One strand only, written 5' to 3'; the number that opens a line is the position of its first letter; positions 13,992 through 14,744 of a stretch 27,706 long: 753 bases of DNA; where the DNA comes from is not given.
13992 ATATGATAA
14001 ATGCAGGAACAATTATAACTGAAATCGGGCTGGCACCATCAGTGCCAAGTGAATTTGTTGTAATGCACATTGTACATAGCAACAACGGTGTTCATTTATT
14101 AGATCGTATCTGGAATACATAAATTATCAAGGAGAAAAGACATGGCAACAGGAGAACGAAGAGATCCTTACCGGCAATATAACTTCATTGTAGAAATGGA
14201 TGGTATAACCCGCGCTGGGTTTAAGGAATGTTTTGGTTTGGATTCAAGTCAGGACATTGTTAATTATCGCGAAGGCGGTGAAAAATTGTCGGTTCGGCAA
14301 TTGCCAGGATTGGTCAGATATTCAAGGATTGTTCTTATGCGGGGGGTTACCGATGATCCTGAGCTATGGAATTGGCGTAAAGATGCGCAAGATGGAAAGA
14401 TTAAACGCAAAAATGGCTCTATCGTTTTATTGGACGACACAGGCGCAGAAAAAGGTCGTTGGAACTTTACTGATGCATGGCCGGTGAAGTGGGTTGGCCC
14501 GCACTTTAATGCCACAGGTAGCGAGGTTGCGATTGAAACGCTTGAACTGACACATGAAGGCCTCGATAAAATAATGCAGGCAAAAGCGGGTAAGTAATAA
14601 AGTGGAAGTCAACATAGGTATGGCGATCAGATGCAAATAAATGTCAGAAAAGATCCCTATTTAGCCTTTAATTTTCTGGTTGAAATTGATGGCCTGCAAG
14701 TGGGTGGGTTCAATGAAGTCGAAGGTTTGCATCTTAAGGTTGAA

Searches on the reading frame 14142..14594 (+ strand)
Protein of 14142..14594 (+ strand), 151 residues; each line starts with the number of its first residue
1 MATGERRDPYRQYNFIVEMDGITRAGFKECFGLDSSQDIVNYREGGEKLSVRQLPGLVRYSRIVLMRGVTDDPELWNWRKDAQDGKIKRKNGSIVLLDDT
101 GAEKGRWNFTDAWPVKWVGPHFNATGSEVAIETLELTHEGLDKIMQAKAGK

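Call 6: search_protein_families(library=pfam, proteins=[window:14142-14594:+], max_evalue=0.01)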
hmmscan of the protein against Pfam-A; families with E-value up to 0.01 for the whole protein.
window:14142-14594:+ (151 aa): 1 family
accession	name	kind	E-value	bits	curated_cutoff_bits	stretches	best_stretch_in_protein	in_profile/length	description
PF06841.18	Phage_T4_gp19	-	5.8e-44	149.6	28.2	1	12-141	2-133/134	T4-like virus tail tube protein gp19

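Call 95: search_dna_similar(query=window:14142-14594:+, collection=plasmids, mode=protein, max_evalue=0.00001, max_rows=60)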
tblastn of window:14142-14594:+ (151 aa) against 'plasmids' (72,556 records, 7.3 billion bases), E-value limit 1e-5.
Records with a match: 130; places in all: 192; records where one place covers at least 80% of the query: 123.
Best place of each record, by identity: 60-80% 1; <60% 129.
By first word of the organism name: Streptomyces 33; Serratia 31; Deinococcus 6; Enterobacter 4; Ensifer 4; Chromobacterium 4; Haloferax 3; Cereibacter 3; Rhodovulum 3; Mycetohabitans 3; and 29 more.
By predicted mobility (MOB-suite, as given by PLSDB): non-mobilizable 71; conjugative 42; mobilizable 17.
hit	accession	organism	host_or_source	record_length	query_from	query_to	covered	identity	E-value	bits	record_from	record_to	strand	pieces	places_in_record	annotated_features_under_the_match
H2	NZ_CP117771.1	Nostoc sp. UHCC 0926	whole organism,lichen surface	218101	1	143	95%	66.7%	1e-58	202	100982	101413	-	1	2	phage tail protein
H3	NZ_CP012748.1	Paraburkholderia caribensis MBA4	soil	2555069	1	143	95%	57.5%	4e-51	181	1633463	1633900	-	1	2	none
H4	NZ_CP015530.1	Rhodococcus sp. WB1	soil,PCBs contaminated soil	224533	1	149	99%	53.0%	3e-46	167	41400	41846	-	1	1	phage tail protein | phage tail assembly protein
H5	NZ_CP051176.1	Ralstonia solanacearum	Whole organism,tomato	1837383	1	141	93%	54.5%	1e-44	162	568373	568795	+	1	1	none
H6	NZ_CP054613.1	Paenibacillus cellulosilyticus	cell culture,soil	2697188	1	141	93%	52.5%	1e-44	162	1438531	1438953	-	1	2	none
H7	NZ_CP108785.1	Embleya sp. NBC_00888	-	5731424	1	151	100%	45.0%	3e-39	147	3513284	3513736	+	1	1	none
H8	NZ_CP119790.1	Haloarcula ordinaria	cell culture,sediment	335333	1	149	99%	42.8%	3e-34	132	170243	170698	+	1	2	phage tail protein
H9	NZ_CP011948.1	Haloferax gibbonsii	whole genome,saline saltern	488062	1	144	95%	43.5%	1e-30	122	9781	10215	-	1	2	phage tail protein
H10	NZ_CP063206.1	Haloferax gibbonsii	cultured ...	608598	1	144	95%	43.5%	1e-30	122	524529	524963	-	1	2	phage tail protein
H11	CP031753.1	Cereibacter sphaeroides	cell culture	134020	6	142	91%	45.3%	7e-33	129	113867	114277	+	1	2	phage tail protein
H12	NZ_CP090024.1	Cereibacter azotoformans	cell culture,Aquaculture sediment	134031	6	142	91%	45.3%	7e-33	129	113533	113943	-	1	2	phage tail protein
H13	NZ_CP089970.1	Cereibacter azotoformans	Owen's River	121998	6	142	91%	44.5%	7e-32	125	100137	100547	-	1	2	phage tail protein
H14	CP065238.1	Streptomyces clavuligerus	cell culture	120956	1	142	94%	41.9%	5e-31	123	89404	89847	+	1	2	phage tail protein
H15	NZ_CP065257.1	Streptomyces clavuligerus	cell culture,lab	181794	1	142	94%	41.9%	5e-31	123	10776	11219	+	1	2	phage tail protein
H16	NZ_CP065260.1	Streptomyces clavuligerus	cell culture,lab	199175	1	142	94%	41.9%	5e-31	123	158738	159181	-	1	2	phage tail protein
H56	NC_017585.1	Streptantibioticus cattleyicolor NRRL 8057 = DSM 46488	-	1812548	1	139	92%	33.3%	2e-12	71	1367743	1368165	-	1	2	none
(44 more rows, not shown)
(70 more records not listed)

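Call 96: get_annotated_region(hit=H56, flank=20000)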
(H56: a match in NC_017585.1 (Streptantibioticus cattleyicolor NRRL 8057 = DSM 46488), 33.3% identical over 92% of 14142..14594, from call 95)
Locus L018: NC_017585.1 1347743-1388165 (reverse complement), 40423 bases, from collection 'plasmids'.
description: Streptantibioticus cattleyicolor NRRL 8057 = DSM 46488 plasmid pSCATT, complete sequence
organism: Streptantibioticus cattleyicolor NRRL 8057 = DSM 46488 (NCBI taxid 1003195)
taxonomy: Bacteria; Actinomycetota; Actinomycetes; Kitasatosporales; Streptomycetaceae; Streptantibioticus; Streptantibioticus cattleyicolor; Streptantibioticus cattleyicolor NRRL 8057 = DSM 46488
host: -; source: -; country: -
typing (MOB-suite, as given by PLSDB): mobilizable; relaxase MOBP
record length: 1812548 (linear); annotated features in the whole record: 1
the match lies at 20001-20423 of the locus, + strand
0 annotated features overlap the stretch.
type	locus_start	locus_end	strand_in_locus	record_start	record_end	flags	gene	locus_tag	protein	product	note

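Call 97: get_annotated_region(hit=H15, flank=20000)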
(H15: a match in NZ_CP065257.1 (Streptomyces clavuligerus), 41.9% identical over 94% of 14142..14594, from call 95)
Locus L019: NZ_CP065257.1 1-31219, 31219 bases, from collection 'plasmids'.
description: Streptomyces clavuligerus strain F1D10 plasmid pF1D10B, complete sequence
organism: Streptomyces clavuligerus (NCBI taxid 1901)
taxonomy: Bacteria; Actinomycetota; Actinomycetes; Kitasatosporales; Streptomycetaceae; Streptomyces; Streptomyces clavuligerus
host: -; source: cell culture,lab; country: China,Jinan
typing (MOB-suite, as given by PLSDB): non-mobilizable
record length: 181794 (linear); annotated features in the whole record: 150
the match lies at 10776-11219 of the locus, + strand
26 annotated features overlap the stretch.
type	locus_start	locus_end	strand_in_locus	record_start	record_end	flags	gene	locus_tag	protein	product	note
CDS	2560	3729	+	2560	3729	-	-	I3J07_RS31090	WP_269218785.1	CHAT domain-containing protein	-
CDS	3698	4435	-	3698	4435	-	-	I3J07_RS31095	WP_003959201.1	class I SAM-dependent methyltransferase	-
CDS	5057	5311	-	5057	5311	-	-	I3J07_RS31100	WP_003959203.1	hypothetical protein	-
CDS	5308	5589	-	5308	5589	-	-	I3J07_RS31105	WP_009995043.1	hypothetical protein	-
CDS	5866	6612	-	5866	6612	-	-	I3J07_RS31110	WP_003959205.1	BTAD domain-containing putative transcriptional regulator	-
CDS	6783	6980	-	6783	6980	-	-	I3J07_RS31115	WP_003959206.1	hypothetical protein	-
CDS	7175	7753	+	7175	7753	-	-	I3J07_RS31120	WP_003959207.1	DUF4255 domain-containing protein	-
CDS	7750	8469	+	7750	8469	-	-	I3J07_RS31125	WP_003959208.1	carboxypeptidase-like regulatory domain-containing protein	-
CDS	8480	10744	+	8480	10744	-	-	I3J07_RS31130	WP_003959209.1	phage tail sheath C-terminal domain-containing protein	-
CDS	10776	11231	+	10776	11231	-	-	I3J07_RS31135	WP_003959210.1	phage tail protein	-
CDS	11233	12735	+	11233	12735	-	-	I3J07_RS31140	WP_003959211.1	phage tail sheath subtilisin-like domain-containing protein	-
CDS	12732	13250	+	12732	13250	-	-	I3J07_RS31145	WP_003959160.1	phage tail protein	-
CDS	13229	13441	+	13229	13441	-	-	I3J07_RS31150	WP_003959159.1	putative phage tail protein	-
CDS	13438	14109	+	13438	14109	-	-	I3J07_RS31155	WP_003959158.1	LysM peptidoglycan-binding domain-containing protein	-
CDS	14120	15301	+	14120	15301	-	-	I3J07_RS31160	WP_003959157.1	phage late control D family protein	-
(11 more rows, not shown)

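Call 102: search_dna_similar(query=L018:10367-11146:-, collection=plasmids, mode=protein, max_evalue=0.001, max_rows=40)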
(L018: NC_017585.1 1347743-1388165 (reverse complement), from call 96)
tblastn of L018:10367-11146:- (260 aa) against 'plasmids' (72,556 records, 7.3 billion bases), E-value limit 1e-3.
Records with a match: 23; places in all: 23; records where one place covers at least 80% of the query: 21.
Best place of each record, by identity: >=99% 2; 60-80% 1; <60% 20.
By first word of the organism name: Streptomyces 20; Streptantibioticus 2; Kitasatospora 1.
By predicted mobility (MOB-suite, as given by PLSDB): non-mobilizable 18; mobilizable 5.
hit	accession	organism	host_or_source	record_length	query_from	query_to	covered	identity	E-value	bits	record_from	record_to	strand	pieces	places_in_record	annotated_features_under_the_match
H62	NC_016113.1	Streptantibioticus cattleyicolor NRRL 8057 = DSM 46488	-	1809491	1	260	100%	99.6%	1e-122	391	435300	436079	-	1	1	none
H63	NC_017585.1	Streptantibioticus cattleyicolor NRRL 8057 = DSM 46488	-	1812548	1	260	100%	99.6%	1e-122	391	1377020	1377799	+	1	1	none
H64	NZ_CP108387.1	Streptomyces sp. NBC_01324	-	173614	7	260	98%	63.8%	3e-68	235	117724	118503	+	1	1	hydrolytic protein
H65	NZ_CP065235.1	Streptomyces clavuligerus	cell culture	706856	1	228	88%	37.4%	1e-17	89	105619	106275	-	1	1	hydrolase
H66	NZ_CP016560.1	Streptomyces clavuligerus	-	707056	1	228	88%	37.4%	1e-17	89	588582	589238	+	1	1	hydrolase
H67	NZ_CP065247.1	Streptomyces clavuligerus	cell culture,lab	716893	1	228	88%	37.4%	1e-17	89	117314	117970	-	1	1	hydrolase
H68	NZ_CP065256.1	Streptomyces clavuligerus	cell culture,lab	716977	1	228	88%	37.4%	1e-17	89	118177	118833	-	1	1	hydrolase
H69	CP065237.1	Streptomyces clavuligerus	cell culture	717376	1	228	88%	37.4%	1e-17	89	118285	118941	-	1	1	hydrolase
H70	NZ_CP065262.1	Streptomyces clavuligerus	cell culture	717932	1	228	88%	37.4%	1e-17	89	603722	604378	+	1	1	hydrolase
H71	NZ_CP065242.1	Streptomyces clavuligerus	cell culture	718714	1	228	88%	37.4%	1e-17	89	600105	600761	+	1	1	hydrolase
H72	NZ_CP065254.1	Streptomyces clavuligerus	cell culture,lab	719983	1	228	88%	37.4%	1e-17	89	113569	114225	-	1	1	hydrolase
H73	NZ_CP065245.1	Streptomyces clavuligerus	cell culture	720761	1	228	88%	37.4%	1e-17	89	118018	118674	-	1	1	hydrolase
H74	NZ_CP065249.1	Streptomyces clavuligerus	cell culture,lab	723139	1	228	88%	37.4%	1e-17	89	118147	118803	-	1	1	hydrolase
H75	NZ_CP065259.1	Streptomyces clavuligerus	cell culture,lab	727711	1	228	88%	37.4%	1e-17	89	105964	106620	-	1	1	hydrolase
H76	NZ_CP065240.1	Streptomyces clavuligerus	cell culture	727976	1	228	88%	37.4%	1e-17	89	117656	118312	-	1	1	hydrolase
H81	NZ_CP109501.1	Streptomyces sp. NBC_01426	-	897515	11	229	84%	37.7%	3e-25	111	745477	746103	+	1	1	RICIN domain-containing protein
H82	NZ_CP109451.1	Streptomyces sp. NBC_01471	-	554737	13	229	83%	37.2%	4e-24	108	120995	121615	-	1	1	hydrolase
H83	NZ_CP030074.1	Streptomyces cadmiisoli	Whole organism,soil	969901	16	222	80%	32.9%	2e-11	71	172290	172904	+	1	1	hypothetical protein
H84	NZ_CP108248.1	Kitasatospora sp. NBC_00070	-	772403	12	217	79%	30.4%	2e-12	74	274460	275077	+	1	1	hypothetical protein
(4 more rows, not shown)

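Call 103: get_annotated_region(hit=H64, flank=0)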
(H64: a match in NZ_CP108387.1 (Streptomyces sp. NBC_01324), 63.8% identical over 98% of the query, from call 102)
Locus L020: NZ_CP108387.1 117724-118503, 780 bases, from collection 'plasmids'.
description: Streptomyces sp. NBC_01324 plasmid unnamed2, complete sequence
organism: Streptomyces sp. NBC_01324 (NCBI taxid 2903826)
taxonomy: Bacteria; Actinomycetota; Actinomycetes; Kitasatosporales; Streptomycetaceae; Streptomyces; Streptomyces sp. NBC 01324
host: -; source: -; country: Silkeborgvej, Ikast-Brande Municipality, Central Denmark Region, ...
typing (MOB-suite, as given by PLSDB): non-mobilizable
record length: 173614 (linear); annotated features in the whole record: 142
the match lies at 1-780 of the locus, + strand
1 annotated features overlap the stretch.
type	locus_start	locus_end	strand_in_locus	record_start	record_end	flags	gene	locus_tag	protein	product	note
CDS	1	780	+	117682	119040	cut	-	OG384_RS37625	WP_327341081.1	hydrolytic protein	-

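Call 104: get_annotated_region(hit=H65, flank=0)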
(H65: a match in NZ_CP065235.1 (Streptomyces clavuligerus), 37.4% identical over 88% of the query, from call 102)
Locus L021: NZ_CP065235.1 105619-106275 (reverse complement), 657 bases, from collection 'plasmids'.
description: Streptomyces clavuligerus strain F1D18 plasmid pF1D18A, complete sequence
organism: Streptomyces clavuligerus (NCBI taxid 1901)
taxonomy: Bacteria; Actinomycetota; Actinomycetes; Kitasatosporales; Streptomycetaceae; Streptomyces; Streptomyces clavuligerus
host: -; source: cell culture; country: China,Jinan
typing (MOB-suite, as given by PLSDB): non-mobilizable; replicon rep_cluster_12,rep_cluster_1922
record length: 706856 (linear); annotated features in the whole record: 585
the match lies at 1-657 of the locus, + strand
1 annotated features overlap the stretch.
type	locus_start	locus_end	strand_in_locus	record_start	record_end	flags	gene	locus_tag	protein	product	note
CDS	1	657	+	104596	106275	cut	-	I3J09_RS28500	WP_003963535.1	hydrolase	-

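Call 105: get_annotated_region(hit=H81, flank=0)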
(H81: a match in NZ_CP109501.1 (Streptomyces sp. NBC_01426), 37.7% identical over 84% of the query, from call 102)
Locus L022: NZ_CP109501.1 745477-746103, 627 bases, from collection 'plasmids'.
description: Streptomyces sp. NBC_01426 plasmid unnamed1, complete sequence
organism: Streptomyces sp. NBC_01426 (NCBI taxid 2975866)
taxonomy: Bacteria; Actinomycetota; Actinomycetes; Kitasatosporales; Streptomycetaceae; Streptomyces; Streptomyces sp. NBC 01426
host: -; source: -; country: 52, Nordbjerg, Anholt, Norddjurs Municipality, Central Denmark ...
typing (MOB-suite, as given by PLSDB): non-mobilizable
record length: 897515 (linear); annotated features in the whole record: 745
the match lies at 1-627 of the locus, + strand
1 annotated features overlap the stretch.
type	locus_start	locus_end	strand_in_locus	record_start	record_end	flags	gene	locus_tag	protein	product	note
CDS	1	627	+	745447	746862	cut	-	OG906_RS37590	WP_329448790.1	RICIN domain-containing protein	-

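Call 106: get_annotated_region(hit=H82, flank=0)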
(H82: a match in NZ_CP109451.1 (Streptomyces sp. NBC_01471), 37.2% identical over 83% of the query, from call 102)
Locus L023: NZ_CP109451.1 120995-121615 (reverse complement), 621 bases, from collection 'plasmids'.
description: Streptomyces sp. NBC_01471 plasmid unnamed1, complete sequence
organism: Streptomyces sp. NBC_01471 (NCBI taxid 2903879)
taxonomy: Bacteria; Actinomycetota; Actinomycetes; Kitasatosporales; Streptomycetaceae; Streptomyces; Streptomyces sp. NBC 01471
host: -; source: -; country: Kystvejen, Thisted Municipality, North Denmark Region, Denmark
typing (MOB-suite, as given by PLSDB): non-mobilizable
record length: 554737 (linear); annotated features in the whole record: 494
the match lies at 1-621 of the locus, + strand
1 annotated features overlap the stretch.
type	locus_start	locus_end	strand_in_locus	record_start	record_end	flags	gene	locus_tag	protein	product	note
CDS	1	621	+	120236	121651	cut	-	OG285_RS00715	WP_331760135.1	hydrolase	-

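Call 107: get_annotated_region(hit=H83, flank=0)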
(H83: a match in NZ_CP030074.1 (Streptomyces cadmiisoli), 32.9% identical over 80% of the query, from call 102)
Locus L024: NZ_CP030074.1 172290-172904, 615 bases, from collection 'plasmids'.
description: Streptomyces cadmiisoli strain ZFG47 plasmid unnamed1, complete sequence
organism: Streptomyces cadmiisoli (NCBI taxid 2184053)
taxonomy: Bacteria; Actinomycetota; Actinomycetes; Kitasatosporales; Streptomycetaceae; Streptomyces; Streptomyces cadmiisoli
host: -; source: Whole organism,soil; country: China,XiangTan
typing (MOB-suite, as given by PLSDB): non-mobilizable
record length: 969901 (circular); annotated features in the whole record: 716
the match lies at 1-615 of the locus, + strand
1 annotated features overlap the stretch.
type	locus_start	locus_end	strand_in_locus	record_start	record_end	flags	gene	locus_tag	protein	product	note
CDS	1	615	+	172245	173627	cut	-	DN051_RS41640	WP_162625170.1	hypothetical protein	-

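Call 108: get_annotated_region(hit=H84, flank=0)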
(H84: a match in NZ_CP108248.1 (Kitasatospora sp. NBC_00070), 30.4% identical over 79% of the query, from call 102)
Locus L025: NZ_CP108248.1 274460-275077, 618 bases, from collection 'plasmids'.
description: Kitasatospora sp. NBC_00070 plasmid unnamed1, complete sequence
organism: Kitasatospora sp. NBC_00070 (NCBI taxid 2975962)
taxonomy: Bacteria; Actinomycetota; Actinomycetes; Kitasatosporales; Streptomycetaceae; Kitasatospora; Kitasatospora sp. NBC 00070
host: -; source: -; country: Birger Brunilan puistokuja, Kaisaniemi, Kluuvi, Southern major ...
typing (MOB-suite, as given by PLSDB): non-mobilizable
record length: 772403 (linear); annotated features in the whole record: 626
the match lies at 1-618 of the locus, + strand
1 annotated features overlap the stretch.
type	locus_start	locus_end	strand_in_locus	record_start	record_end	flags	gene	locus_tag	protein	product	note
CDS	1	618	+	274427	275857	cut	-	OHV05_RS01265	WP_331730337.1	hypothetical protein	-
